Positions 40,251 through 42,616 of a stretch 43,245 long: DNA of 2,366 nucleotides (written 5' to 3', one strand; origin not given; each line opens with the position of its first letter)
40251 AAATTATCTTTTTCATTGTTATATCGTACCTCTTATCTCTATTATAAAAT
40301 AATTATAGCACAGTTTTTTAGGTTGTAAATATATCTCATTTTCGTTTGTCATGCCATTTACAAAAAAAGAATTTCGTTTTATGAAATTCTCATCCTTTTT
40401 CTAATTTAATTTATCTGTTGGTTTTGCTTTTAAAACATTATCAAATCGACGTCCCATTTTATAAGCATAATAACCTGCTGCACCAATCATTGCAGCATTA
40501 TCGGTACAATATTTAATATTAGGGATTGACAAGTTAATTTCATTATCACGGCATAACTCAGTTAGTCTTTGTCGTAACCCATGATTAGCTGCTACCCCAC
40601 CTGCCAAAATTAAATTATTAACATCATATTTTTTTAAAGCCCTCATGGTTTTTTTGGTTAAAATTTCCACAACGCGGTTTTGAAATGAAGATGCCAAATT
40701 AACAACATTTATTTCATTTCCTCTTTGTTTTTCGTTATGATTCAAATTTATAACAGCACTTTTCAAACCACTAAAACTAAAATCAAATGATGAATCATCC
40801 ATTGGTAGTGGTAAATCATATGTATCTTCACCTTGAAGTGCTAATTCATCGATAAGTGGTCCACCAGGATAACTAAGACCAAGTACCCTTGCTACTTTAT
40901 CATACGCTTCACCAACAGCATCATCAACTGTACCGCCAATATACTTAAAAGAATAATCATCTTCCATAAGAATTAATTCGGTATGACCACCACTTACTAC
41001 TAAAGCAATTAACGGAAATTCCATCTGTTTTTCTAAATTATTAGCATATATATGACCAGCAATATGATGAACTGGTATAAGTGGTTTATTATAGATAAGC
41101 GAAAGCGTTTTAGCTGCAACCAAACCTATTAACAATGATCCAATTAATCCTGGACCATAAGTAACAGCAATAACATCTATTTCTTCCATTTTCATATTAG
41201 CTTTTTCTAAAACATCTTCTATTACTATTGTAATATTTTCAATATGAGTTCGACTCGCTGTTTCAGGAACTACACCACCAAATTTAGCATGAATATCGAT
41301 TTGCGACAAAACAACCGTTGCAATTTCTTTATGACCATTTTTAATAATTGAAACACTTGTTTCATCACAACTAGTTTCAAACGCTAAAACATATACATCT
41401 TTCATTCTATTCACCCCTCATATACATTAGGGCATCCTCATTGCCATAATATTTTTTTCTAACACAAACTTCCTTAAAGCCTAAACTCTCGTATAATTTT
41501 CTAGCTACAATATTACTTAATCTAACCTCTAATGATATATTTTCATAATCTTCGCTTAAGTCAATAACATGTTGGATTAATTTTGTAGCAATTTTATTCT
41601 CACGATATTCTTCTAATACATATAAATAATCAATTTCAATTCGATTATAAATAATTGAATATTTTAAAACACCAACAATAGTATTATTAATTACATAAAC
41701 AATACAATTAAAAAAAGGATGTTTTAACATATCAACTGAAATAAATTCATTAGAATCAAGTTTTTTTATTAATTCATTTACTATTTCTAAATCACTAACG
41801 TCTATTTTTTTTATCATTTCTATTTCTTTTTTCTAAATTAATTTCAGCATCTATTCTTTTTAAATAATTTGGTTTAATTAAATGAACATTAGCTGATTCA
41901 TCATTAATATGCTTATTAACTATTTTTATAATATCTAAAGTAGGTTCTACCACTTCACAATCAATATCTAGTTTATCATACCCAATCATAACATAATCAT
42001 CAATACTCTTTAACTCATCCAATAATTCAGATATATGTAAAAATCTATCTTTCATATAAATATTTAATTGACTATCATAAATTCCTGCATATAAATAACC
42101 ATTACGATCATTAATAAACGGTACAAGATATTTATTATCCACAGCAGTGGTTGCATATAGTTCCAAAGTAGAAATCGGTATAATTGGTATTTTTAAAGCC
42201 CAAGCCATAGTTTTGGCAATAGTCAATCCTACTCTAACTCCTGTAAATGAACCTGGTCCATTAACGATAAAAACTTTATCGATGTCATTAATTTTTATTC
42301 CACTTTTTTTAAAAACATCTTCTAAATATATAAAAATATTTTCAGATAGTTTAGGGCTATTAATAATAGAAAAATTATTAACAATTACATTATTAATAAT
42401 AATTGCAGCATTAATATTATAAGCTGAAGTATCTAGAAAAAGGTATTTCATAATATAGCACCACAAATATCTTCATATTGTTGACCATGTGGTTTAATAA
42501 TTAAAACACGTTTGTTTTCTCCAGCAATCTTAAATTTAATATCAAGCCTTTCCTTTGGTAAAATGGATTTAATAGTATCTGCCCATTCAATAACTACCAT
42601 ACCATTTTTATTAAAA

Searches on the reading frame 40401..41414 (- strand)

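Call 25: search_protein_families(library=pfam, proteins=[window:40401-41414:-], max_evalue=0.001)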
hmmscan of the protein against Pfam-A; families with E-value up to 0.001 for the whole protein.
window:40401-41414:- (337 aa): 2 families
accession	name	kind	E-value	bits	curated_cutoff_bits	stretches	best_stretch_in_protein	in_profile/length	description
PF00814.31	TsaD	-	4.5e-97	325.3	24.8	1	31-311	3-263/264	tRNA N6-adenosine threonylcarbamoyltransferase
PF22521.2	HypF_C_2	-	4.6e-07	30.3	27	1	189-302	124-231/241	Carbamoyltransferase, Kae1-like Domain, second subdomain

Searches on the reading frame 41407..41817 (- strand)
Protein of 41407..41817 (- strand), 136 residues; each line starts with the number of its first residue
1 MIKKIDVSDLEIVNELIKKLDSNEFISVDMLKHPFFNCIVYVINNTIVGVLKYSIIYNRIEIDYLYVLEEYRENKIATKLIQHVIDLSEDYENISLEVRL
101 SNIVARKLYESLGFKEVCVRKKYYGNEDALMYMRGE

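Call 25: search_protein_families(library=pfam, proteins=[window:41407-41817:-], max_evalue=0.001)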
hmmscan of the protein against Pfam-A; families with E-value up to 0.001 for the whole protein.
window:41407-41817:- (136 aa): 5 families
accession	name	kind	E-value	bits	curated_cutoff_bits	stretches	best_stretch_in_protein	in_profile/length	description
PF00583.31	Acetyltransf_1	-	1.7e-16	60.9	20.7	1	34-114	31-116/116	Acetyltransferase (GNAT) family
PF13673.13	Acetyltransf_10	-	1.2e-12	48.3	23.6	1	26-119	17-112/128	Acetyltransferase (GNAT) domain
PF13508.13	Acetyltransf_7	-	1.4e-12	48.3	27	1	38-116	5-84/84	Acetyltransferase (GNAT) domain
PF08445.16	FR47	-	4.2e-05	23.9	22.1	1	61-117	23-80/86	FR47-like protein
PF14542.12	Acetyltransf_CG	-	0.00079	19.9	30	0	45-87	9-52/80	GCN5-related N-acetyl-transferase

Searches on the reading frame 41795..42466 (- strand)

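Call 25: search_protein_families(library=pfam, proteins=[window:41795-42466:-], max_evalue=0.001)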
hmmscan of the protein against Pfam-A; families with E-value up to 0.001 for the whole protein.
window:41795-42466:- (223 aa): 1 family
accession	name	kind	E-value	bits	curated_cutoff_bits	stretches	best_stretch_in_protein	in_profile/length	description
PF00814.31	TsaD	-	4.4e-24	86.1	24.8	1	38-149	27-148/264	tRNA N6-adenosine threonylcarbamoyltransferase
